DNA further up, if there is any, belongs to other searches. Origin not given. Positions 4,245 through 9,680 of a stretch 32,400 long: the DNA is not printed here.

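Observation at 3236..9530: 1711-aa nuclease-NTPase-helical giant translationally coupled to a McrA-like HNH nuclease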

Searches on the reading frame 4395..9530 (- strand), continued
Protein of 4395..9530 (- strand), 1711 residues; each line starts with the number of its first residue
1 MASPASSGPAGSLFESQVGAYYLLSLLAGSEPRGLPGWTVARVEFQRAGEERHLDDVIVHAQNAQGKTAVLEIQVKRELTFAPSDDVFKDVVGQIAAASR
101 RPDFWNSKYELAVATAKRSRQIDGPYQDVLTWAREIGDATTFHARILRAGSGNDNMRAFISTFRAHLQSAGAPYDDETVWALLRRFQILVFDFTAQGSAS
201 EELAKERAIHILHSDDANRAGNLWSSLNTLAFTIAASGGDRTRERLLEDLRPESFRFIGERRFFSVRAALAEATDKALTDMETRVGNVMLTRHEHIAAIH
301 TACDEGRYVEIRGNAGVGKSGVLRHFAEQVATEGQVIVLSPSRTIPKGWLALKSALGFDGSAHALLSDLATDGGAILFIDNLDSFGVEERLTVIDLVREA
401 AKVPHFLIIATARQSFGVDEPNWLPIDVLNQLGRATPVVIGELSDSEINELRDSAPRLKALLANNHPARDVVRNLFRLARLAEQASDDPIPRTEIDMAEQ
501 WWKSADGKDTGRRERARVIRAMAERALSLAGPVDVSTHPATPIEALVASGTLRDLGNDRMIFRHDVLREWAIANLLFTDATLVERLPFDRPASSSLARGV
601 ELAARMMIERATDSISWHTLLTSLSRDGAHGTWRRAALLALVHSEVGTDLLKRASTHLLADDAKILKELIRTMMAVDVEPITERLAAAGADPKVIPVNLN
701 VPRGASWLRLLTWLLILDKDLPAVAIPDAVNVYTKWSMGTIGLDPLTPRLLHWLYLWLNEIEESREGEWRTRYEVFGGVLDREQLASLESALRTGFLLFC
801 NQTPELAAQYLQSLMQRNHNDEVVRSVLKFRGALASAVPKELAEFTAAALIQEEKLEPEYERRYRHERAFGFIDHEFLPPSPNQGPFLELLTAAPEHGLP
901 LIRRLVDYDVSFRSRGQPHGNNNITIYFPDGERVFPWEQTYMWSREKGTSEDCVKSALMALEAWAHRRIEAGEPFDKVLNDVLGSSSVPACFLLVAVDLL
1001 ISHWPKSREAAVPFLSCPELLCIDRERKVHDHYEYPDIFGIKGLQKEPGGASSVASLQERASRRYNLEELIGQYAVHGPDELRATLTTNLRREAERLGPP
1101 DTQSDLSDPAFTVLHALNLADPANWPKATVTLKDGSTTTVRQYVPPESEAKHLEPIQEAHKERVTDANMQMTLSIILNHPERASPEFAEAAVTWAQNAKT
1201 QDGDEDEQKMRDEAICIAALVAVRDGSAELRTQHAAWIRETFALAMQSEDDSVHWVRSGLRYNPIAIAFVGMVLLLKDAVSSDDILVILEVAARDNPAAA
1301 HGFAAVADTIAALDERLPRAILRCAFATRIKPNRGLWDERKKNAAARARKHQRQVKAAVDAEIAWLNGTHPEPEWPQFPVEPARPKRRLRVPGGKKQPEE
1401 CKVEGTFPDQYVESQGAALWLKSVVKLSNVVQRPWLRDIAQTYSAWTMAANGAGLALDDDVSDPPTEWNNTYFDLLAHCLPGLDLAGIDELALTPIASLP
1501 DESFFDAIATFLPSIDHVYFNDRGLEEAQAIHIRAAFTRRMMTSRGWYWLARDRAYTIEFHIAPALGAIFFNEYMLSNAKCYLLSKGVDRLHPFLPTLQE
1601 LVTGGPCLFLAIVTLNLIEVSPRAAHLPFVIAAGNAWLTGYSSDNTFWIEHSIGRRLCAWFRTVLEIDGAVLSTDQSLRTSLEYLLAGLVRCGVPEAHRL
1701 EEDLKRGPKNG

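Call 70: search_protein_families(library=pfam, proteins=[L096:7718-9997:+, L096:11217-12395:+, L096:12414-13277:+, L096:13291-14178:-, L095:16330-16797:+, L096:7076-7684:+], max_evalue=0.01)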
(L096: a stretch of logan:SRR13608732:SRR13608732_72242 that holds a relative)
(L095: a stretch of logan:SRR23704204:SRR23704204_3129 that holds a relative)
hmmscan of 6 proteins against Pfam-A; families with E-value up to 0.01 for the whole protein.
L096:7718-9997:+ (759 aa): 1 family
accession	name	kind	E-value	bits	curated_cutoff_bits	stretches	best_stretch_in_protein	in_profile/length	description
PF17782.7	DprA_WH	-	0.0085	16.6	22.9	0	472-498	7-33/61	DprA winged helix domain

L096:11217-12395:+ (392 aa): 1 family
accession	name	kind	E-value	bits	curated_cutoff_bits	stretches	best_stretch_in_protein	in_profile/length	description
PF20247.3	DUF6602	-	1.4e-26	92.8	27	1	22-122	5-103/104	Domain of unknown function (DUF6602)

L096:12414-13277:+ (287 aa): 0 families

L096:13291-14178:- (295 aa): 0 families

L095:16330-16797:+ (155 aa): 1 family
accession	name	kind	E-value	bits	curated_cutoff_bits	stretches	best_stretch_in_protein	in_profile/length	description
PF22522.2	DUF6998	-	3.3e-39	134.4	27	1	12-146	3-136/136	Family of unknown function (DUF6998)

L096:7076-7684:+ (202 aa): 1 family
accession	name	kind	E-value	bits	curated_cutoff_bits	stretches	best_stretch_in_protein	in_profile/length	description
PF08220.18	HTH_DeoR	-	0.00087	19.4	21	1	140-184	2-47/57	DeoR-like helix-turn-helix domain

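Call 80: search_dna_similar(query=window:4395-9530:-, collection=plasmids, mode=protein, max_rows=12)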
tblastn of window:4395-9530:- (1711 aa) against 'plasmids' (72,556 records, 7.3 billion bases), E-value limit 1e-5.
Records with a match: 26; places in all: 28; records where one place covers at least 80% of the query: 8.
Best place of each record, by identity: <60% 26.
By first word of the organism name: Agrobacterium 4; Sinorhizobium 3; Rhizobium 3; Cupriavidus 3; Pseudomonas 2; Azospirillum 2; Neorhizobium 1; Polymorphobacter 1; Phyllobacterium 1; Microbulbifer 1; and 5 more.
By predicted mobility (MOB-suite, as given by PLSDB): non-mobilizable 14; conjugative 12.
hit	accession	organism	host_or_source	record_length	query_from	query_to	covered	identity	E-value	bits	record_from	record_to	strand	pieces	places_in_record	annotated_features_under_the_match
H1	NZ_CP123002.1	Neorhizobium petrolearium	single cell,petroleum contaminated soil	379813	14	1701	99%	44.9%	0e+0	1374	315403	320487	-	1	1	ATP-binding protein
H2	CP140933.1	Sinorhizobium meliloti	Medicago lupulina,whole organism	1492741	13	1707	99%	44.0%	0e+0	1250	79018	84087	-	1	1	hypothetical protein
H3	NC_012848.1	Rhizobium leguminosarum bv. trifolii WSM1325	-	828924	13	1704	99%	42.5%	0e+0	1182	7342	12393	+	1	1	hypothetical protein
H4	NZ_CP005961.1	Pseudomonas mandelii JR-1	natural mineral water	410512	13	1704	99%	35.1%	0e+0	904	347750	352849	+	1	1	hypothetical protein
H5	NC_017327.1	Sinorhizobium meliloti SM11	-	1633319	14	1702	99%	35.1%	0e+0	856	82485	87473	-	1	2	none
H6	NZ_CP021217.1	Sinorhizobium meliloti RU11/001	-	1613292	14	1702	99%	35.1%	0e+0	856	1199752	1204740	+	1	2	none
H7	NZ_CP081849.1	Polymorphobacter megasporae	Megaspora,lichen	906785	28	1701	98%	34.9%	0e+0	786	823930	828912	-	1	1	hypothetical protein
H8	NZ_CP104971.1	Phyllobacterium zundukense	Vicia costata,cell culture,root nodule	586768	14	1659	96%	28.2%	2e-125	446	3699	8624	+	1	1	hypothetical protein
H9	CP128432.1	Microbulbifer sp. MKSA007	Smenospongia aurea,bacteria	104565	14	1379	65%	30.4%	2e-55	434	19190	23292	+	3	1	hypothetical protein (x4)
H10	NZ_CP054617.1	Azospirillum oryzae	cell culture,soil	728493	14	1125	65%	29.3%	2e-81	307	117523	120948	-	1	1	hypothetical protein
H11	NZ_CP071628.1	Rhizobium leguminosarum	lentil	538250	14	1183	68%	25.5%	8e-41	174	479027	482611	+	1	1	ATP-binding protein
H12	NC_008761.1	Polaromonas naphthalenivorans CJ2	-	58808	14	1083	63%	25.9%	9e-52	210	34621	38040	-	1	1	NACHT domain-containing protein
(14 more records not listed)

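Call 81: search_dna_similar(query=window:4395-9530:-, collection=phages, mode=protein, max_rows=8)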
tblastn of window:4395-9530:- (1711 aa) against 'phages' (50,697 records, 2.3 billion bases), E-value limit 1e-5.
No match.

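Call 82: get_annotated_region(hit=H1, flank=4000)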
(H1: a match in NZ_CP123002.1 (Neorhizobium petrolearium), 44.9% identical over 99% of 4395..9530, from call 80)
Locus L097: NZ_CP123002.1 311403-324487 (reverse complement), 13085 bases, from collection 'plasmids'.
description: Neorhizobium petrolearium strain OS53 plasmid unnamed2, complete sequence
organism: Neorhizobium petrolearium (NCBI taxid 515361)
taxonomy: Bacteria; Pseudomonadota; Alphaproteobacteria; Hyphomicrobiales; Rhizobiaceae; Neorhizobium; Neorhizobium petrolearium
host: -; source: single cell,petroleum contaminated soil; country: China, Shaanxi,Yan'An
typing (MOB-suite, as given by PLSDB): non-mobilizable; mating-pair formation MPF_T
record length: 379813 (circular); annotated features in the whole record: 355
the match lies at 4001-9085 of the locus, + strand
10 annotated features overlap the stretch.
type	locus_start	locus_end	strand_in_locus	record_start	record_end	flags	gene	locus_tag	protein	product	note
CDS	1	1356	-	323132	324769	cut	-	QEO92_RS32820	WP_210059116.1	IS66 family transposase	-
CDS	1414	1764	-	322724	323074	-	tnpB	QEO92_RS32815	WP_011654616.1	IS66 family insertion sequence element accessory protein TnpB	-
CDS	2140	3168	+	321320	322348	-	-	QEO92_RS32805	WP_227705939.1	hypothetical protein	-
CDS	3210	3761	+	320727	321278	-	-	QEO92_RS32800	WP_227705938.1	hypothetical protein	-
CDS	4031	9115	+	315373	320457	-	-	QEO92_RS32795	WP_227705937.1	ATP-binding protein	-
CDS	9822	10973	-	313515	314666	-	-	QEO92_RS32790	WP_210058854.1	RHE_PE00001 family protein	-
CDS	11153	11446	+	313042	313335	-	-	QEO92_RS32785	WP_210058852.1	type II toxin-antitoxin system prevent-host-death family antitoxin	GO:0008219 - cell death [Evidence IEA]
CDS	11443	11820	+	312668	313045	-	-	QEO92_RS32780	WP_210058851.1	type II toxin-antitoxin system VapC family toxin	-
CDS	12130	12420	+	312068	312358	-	-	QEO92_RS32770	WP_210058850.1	hypothetical protein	-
CDS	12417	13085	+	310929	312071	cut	-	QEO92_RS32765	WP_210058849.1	tyrosine-type recombinase/integrase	GO:0015074 - DNA integration [Evidence IEA]; GO:0006310 - DNA recombination [Evidence IEA]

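Call 83: get_annotated_region(hit=H4, flank=4000)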
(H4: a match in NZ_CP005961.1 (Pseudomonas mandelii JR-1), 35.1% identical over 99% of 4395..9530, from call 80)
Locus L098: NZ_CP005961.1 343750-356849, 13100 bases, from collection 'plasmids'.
description: Pseudomonas mandelii JR-1 plasmid unnamed, complete sequence
organism: Pseudomonas mandelii JR-1 (NCBI taxid 1147786)
taxonomy: Bacteria; Pseudomonadota; Gammaproteobacteria; Pseudomonadales; Pseudomonadaceae; Pseudomonas; Pseudomonas mandelii; Pseudomonas mandelii JR-1
host: -; source: natural mineral water; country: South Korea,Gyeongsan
typing (MOB-suite, as given by PLSDB): non-mobilizable
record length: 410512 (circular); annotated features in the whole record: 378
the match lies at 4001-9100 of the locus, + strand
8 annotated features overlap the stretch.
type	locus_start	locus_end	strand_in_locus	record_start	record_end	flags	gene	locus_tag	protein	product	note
CDS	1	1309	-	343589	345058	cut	-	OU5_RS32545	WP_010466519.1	3'-5' exonuclease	-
CDS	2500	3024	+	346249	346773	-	-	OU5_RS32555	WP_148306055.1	hypothetical protein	-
CDS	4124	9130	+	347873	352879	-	-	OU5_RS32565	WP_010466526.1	hypothetical protein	-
CDS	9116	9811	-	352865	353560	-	-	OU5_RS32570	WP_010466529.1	GNAT family N-acetyltransferase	-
CDS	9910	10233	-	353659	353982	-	-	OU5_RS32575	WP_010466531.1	hypothetical protein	-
CDS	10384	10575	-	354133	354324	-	csrA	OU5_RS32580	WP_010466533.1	carbon storage regulator CsrA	GO:0006402 - mRNA catabolic process [Evidence IEA]; GO:0006109 - regulation of carbohydrate metabolic process [Evidence ...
CDS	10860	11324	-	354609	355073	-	-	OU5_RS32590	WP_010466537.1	hypothetical protein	-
CDS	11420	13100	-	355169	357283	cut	topA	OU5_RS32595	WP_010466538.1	type I DNA topoisomerase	GO:0006260 - DNA replication [Evidence IEA]; GO:0006265 - DNA topological change [Evidence IEA]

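Call 84: get_annotated_region(hit=H3, flank=4000)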
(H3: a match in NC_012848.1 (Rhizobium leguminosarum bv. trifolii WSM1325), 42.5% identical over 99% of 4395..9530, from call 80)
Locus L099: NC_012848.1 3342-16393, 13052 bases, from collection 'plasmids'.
description: Rhizobium leguminosarum bv. trifolii WSM1325 plasmid pR132501, complete sequence
organism: Rhizobium leguminosarum bv. trifolii WSM1325 (NCBI taxid 395491)
taxonomy: Bacteria; Pseudomonadota; Alphaproteobacteria; Hyphomicrobiales; Rhizobiaceae; Rhizobium; Rhizobium leguminosarum; Rhizobium leguminosarum bv. trifolii WSM1325
host: -; source: -; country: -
typing (MOB-suite, as given by PLSDB): conjugative; relaxase MOBQ; mating-pair formation MPF_T
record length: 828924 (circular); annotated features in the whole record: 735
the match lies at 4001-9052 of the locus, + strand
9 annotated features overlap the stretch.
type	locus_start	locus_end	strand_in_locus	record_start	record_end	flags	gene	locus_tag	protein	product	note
CDS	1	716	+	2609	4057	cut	-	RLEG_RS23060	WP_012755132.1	sugar ABC transporter ATP-binding protein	-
CDS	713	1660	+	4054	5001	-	-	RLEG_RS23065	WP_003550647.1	ABC transporter permease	GO:0008643 - carbohydrate transport [Evidence IEA]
CDS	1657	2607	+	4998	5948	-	-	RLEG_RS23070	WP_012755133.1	ABC transporter permease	GO:0008643 - carbohydrate transport [Evidence IEA]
CDS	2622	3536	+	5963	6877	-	-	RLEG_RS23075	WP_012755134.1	SMP-30/gluconolactonase/LRE family protein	-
CDS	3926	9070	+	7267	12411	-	-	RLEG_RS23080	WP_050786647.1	hypothetical protein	-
CDS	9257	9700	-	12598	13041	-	-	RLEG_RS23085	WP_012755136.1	VOC family protein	-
CDS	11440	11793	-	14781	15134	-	tnpB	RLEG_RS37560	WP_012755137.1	IS66 family insertion sequence element accessory protein TnpB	-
CDS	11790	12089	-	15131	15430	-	-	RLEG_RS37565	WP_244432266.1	transposase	GO:0006313 - transposition, DNA-mediated [Evidence IEA]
CDS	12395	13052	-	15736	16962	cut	-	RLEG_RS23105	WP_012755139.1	MFS transporter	GO:0055085 - transmembrane transport [Evidence IEA]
